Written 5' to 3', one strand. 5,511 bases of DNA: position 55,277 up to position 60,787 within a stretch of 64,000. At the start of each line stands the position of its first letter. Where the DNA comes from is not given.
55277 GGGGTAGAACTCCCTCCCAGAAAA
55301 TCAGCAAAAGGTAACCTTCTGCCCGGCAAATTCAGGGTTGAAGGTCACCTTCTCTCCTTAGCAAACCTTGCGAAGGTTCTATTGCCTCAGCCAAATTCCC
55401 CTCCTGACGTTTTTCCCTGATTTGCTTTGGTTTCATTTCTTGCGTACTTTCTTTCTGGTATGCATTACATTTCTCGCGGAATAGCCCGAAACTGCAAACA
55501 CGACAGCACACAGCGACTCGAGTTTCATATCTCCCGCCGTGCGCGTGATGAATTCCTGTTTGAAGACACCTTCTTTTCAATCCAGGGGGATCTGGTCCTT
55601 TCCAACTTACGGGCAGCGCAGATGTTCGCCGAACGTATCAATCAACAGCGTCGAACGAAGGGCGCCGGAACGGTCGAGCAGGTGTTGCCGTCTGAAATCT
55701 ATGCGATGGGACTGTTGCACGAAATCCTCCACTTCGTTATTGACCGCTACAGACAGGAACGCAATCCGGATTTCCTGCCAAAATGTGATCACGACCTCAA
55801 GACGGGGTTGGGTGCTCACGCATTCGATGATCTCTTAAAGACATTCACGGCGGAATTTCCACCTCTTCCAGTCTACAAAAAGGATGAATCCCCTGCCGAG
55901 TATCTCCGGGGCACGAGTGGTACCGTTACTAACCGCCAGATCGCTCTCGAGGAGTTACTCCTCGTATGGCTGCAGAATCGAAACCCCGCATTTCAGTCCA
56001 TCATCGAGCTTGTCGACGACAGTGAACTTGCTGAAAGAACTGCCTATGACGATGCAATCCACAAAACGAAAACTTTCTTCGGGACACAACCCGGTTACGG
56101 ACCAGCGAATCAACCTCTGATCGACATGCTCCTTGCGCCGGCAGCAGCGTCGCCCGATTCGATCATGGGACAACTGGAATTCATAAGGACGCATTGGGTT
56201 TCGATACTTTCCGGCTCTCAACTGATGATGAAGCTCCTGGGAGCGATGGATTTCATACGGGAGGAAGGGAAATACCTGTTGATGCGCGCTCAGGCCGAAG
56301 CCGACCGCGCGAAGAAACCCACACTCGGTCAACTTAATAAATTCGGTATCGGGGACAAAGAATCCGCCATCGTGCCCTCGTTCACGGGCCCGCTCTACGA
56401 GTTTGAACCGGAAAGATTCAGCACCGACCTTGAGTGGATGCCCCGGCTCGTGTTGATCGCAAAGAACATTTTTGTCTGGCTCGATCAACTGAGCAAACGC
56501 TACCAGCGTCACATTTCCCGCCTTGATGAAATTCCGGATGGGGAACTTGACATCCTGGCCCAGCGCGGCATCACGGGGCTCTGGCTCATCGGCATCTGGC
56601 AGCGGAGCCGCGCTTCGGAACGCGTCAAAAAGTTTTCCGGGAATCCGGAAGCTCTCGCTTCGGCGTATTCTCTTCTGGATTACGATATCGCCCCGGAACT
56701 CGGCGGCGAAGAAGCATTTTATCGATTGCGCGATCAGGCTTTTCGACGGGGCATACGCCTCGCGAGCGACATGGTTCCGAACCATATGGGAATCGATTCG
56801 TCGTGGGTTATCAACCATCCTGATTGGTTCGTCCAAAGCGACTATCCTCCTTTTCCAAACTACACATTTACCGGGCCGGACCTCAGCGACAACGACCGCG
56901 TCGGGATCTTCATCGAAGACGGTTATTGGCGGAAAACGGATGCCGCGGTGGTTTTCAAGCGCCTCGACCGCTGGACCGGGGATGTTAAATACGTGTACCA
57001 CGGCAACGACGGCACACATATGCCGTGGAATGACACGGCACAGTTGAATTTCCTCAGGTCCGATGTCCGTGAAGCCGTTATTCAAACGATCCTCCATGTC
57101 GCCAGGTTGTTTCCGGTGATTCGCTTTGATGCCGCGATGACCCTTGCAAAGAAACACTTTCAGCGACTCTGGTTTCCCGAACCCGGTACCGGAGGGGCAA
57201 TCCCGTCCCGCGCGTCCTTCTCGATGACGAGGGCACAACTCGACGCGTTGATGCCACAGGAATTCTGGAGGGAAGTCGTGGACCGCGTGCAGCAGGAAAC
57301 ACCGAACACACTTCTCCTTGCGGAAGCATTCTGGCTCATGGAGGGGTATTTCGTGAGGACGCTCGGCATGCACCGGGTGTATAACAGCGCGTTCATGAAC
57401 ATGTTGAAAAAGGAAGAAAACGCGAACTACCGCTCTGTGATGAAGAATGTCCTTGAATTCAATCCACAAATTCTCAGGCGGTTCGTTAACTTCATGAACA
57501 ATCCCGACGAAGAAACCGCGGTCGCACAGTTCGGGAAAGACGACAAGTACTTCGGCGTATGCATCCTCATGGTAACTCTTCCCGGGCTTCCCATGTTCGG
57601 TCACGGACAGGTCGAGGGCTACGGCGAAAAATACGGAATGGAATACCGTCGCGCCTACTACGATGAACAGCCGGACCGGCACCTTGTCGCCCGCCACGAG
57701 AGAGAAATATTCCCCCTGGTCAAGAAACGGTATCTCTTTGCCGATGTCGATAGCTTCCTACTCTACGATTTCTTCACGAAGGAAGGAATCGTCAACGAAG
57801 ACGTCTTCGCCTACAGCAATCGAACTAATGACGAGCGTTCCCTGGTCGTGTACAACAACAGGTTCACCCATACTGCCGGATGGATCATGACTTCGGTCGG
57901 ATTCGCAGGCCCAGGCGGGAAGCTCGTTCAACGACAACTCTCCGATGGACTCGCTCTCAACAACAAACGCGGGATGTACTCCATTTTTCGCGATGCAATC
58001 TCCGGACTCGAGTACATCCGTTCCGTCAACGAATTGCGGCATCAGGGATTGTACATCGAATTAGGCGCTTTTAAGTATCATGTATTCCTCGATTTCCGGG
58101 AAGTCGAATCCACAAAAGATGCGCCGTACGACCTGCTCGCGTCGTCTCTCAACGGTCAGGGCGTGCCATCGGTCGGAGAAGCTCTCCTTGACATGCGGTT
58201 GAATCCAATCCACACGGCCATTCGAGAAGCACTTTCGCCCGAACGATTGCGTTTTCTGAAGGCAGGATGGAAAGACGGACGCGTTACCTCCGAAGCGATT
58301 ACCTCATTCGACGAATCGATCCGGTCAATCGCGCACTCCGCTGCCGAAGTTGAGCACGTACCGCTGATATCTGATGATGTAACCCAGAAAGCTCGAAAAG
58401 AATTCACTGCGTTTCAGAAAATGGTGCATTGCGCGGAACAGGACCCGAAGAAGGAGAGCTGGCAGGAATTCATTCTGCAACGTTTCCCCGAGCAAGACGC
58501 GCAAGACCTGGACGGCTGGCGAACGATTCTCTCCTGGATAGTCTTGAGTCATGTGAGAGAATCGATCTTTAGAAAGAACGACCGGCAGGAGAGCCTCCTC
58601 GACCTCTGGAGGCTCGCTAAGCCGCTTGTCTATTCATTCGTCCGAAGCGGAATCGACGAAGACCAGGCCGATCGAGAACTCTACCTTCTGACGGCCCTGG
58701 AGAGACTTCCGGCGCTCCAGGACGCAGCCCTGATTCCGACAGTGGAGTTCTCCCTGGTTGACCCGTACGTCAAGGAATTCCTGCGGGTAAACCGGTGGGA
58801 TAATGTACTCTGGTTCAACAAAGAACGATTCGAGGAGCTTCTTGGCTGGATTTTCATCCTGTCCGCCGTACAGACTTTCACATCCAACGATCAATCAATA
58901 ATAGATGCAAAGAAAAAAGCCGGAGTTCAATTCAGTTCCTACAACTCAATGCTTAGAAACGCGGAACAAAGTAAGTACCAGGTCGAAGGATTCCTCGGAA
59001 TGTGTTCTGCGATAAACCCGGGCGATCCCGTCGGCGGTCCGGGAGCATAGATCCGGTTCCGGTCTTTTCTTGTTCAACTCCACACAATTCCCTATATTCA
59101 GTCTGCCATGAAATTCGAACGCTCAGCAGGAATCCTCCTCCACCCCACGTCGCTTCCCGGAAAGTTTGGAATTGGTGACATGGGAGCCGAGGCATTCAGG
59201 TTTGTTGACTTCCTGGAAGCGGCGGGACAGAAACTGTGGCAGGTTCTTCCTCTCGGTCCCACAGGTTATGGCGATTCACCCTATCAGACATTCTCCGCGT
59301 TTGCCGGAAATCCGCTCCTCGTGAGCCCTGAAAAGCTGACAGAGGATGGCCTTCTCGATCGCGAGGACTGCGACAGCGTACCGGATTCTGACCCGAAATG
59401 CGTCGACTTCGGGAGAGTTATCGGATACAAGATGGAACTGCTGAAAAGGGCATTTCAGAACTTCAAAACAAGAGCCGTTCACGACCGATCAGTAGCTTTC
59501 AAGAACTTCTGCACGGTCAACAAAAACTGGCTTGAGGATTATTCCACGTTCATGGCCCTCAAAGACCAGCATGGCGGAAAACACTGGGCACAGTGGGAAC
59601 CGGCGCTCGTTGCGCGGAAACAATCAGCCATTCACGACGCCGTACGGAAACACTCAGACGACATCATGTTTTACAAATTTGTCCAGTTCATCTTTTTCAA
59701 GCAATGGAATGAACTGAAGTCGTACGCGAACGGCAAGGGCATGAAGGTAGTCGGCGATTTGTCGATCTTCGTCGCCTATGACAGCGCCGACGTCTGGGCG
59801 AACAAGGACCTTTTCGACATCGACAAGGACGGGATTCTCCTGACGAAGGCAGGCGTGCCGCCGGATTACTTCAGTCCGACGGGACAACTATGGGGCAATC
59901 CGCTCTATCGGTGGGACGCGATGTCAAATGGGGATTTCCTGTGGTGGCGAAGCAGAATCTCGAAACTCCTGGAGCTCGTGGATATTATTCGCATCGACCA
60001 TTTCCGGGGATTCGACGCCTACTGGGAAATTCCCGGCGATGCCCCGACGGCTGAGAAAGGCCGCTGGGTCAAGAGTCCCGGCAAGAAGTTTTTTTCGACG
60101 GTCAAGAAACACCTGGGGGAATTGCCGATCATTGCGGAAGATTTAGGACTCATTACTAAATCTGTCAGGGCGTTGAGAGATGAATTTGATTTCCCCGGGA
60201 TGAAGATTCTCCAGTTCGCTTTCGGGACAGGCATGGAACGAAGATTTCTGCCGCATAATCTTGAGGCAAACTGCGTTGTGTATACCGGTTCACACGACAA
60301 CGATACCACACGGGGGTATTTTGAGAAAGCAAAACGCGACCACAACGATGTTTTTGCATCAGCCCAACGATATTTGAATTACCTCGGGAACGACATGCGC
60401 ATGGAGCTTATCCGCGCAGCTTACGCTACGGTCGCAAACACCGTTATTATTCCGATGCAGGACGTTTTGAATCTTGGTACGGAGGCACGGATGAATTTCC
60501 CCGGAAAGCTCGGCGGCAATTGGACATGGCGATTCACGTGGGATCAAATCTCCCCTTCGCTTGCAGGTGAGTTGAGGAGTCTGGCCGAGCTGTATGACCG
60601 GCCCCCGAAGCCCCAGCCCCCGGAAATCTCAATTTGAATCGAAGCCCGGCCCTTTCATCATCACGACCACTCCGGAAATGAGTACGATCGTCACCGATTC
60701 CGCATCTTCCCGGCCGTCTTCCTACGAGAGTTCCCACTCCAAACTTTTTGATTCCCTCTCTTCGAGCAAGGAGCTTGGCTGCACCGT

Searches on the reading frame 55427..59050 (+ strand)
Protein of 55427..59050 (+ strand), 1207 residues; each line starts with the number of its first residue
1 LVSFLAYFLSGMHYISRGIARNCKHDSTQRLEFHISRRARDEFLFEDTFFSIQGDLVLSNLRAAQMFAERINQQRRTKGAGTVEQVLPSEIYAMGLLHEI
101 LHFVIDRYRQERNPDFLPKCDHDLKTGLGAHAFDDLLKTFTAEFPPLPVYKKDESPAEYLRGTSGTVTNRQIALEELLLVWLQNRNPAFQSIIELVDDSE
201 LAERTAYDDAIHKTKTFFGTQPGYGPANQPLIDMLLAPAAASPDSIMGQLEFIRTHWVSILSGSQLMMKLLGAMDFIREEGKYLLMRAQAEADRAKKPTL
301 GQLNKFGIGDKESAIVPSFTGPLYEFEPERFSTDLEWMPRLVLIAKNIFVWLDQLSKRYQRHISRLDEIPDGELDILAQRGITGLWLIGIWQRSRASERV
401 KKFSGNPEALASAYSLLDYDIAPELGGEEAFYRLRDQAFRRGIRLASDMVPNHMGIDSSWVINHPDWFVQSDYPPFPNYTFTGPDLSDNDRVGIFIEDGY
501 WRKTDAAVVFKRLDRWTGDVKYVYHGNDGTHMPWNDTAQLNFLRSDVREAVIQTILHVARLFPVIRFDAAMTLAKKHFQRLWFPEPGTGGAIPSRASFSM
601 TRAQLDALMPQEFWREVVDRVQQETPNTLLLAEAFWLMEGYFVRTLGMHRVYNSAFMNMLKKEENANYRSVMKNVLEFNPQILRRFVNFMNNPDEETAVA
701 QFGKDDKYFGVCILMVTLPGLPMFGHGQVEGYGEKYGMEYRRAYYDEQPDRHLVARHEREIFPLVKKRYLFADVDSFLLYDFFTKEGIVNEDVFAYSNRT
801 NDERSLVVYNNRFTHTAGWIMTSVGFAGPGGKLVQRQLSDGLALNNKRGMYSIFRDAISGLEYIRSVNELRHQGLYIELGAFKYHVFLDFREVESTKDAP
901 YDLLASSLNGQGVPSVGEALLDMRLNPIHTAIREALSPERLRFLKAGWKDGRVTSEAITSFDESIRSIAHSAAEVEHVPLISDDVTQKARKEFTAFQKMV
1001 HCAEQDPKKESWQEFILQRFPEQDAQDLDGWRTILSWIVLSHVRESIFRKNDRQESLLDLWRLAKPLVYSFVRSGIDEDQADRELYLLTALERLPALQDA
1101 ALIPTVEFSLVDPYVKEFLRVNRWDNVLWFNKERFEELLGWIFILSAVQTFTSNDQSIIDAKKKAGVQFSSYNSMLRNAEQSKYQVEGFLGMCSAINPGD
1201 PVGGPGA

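Call 54: search_protein_families(library=pfam, proteins=[window:55427-59050:+], max_evalue=0.00001)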
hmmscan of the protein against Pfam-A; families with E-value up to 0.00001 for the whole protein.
window:55427-59050:+ (1207 aa): 1 family
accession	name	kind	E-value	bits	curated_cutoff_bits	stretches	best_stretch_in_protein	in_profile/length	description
PF00128.31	Alpha-amylase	-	1.5e-10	41.4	22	1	374-734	25-358/446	Alpha amylase, catalytic domain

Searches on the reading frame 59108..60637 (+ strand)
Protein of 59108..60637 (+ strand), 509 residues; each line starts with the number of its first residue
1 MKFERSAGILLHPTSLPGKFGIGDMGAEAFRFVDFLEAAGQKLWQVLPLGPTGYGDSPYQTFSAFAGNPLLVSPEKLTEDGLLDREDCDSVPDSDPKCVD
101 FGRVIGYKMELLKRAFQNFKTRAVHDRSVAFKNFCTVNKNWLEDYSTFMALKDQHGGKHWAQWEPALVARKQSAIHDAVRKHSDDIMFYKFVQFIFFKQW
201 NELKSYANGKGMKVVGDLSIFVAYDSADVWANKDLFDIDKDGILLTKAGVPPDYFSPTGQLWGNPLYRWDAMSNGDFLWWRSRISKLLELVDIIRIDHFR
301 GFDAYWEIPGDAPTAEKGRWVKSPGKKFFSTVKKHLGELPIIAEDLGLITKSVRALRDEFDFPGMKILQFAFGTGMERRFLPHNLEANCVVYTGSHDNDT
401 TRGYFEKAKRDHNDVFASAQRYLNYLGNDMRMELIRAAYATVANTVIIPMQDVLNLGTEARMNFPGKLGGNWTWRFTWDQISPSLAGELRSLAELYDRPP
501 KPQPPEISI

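Call 54: search_protein_families(library=pfam, proteins=[window:59108-60637:+], max_evalue=0.00001)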
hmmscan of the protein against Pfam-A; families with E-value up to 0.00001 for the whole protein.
window:59108-60637:+ (509 aa): 1 family
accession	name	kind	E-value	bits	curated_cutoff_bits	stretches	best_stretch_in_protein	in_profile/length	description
PF02446.23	Glyco_hydro_77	-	1.1e-180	601.9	25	1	11-481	1-464/465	4-alpha-glucanotransferase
